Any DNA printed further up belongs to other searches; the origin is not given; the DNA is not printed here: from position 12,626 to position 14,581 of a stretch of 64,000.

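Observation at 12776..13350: PilT retraction ATPase carries an extra N-terminal GspE-N/MshEN-like domain; PilB has two MshEN-like c-di-GMP-binding-type motifs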

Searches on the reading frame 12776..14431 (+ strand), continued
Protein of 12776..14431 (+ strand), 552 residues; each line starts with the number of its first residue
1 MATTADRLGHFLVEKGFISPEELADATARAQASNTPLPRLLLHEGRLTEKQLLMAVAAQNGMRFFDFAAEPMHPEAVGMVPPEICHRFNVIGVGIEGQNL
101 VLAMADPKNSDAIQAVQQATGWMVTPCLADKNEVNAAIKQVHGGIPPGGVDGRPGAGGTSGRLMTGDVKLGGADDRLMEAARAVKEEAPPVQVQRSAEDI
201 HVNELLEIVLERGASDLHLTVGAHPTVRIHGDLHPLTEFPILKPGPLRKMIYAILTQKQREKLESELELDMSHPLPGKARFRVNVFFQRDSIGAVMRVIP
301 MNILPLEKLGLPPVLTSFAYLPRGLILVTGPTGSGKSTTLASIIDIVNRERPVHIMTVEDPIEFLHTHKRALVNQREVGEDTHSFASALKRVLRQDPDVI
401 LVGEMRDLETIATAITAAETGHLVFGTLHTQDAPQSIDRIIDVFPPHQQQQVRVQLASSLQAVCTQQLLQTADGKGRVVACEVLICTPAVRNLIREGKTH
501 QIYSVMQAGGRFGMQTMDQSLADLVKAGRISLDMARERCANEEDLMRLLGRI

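Call 36: predict_structure(alignment_id=A1)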
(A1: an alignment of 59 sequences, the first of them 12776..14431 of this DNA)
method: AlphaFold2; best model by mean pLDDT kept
length: 552 residues; sequences in the alignment: 59
mean_pLDDT: 82.7   pTM: 0.56
mean pLDDT of the five models: 82.7, 80.9, 75.4, 74.4, 73.5
residues with pLDDT >= 90: 293; 70-90: 158; 50-70: 47; < 50: 54
segments of 3 or more residues with pLDDT < 50: 149-194, 377-382
pLDDT, mean of each block of 10 residues (from residue 1): 79 95 95 94 93 93 95 96 97 97 96 97 97 96 71 36 30 42 37 62 92 90 90 88 92 88 86 81 85 85 79 91 93 83 83 70 53 52 55 70 81 88 89 88 94 95 93 88 93 93 77 84 95 94 92 83
secondary structure, 60 per line:
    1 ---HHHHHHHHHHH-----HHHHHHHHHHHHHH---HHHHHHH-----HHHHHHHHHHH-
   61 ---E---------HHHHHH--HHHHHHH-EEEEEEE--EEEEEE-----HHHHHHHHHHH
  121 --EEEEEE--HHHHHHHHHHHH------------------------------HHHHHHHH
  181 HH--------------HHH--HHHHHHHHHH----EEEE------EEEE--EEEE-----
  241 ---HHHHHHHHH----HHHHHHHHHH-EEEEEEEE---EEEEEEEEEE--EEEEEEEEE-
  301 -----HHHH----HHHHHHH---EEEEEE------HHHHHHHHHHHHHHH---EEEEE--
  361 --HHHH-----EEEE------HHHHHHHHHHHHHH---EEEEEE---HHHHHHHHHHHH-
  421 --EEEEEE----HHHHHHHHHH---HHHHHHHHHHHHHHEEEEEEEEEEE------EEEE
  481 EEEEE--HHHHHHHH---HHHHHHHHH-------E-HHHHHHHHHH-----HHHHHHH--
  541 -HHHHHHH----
elements in order: H4-14 H20-33 H37-43 H49-59 H74-79 H82-88 E90-96 E99-104 H110-120 E123-128 H131-142 H173-182 H202-211 E216-219 E226-229 E232-235 H244-252 H257-266 E268-275 E279-288 E291-299 H306-309 H314-320 E324-329 H336-350 E354-358 H363-366 E372-375 H382-395 E399-404 H408-419 E423-428 H433-442 H446-459 E460-470 E477-485 H488-495 H499-507 H517-526 H532-538 H542-548

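Call 38: list_cluster_members(proteins=[P0121, P0123, P0126, P0133, P0146, P0155, P0161, P0192, P0194, P0239])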
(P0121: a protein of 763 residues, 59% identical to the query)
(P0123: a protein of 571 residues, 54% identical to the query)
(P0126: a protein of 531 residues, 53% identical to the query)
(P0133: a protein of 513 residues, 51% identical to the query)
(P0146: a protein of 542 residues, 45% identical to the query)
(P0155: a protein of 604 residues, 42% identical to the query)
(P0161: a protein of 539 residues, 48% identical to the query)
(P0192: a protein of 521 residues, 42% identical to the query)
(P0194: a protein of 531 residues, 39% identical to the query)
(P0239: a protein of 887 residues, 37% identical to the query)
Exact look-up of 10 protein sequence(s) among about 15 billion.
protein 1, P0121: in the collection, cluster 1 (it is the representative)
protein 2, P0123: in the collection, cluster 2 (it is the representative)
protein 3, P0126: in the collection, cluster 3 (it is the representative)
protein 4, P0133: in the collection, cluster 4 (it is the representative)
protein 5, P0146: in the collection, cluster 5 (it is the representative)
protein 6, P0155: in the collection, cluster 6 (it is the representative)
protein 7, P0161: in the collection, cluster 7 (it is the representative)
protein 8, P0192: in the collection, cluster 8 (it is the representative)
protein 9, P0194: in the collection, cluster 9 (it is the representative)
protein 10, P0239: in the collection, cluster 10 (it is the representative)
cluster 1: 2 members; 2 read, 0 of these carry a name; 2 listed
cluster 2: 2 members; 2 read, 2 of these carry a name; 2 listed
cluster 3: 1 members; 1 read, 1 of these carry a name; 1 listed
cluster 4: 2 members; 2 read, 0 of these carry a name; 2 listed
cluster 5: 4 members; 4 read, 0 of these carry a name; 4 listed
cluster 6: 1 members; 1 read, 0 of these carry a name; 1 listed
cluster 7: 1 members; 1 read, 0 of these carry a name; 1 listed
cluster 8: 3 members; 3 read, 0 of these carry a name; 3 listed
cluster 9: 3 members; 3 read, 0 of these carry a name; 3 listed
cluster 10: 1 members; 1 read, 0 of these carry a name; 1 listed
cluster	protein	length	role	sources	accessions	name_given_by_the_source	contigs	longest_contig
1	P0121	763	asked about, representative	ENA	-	-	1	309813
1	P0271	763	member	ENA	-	-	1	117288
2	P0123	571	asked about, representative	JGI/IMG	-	twitching motility protein PilT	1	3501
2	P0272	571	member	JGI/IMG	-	twitching motility protein PilT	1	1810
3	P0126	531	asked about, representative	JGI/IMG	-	twitching motility protein PilT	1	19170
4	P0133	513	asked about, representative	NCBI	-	-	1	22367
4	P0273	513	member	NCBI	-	-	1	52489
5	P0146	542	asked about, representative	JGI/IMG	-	-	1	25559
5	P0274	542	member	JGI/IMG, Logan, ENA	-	-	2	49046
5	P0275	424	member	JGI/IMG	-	-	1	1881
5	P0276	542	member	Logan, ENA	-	-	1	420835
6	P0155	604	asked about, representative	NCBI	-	-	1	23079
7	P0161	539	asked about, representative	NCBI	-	-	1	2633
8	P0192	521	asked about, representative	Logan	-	-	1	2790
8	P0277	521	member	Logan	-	-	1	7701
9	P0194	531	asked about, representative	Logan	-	-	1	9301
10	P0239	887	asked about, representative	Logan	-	-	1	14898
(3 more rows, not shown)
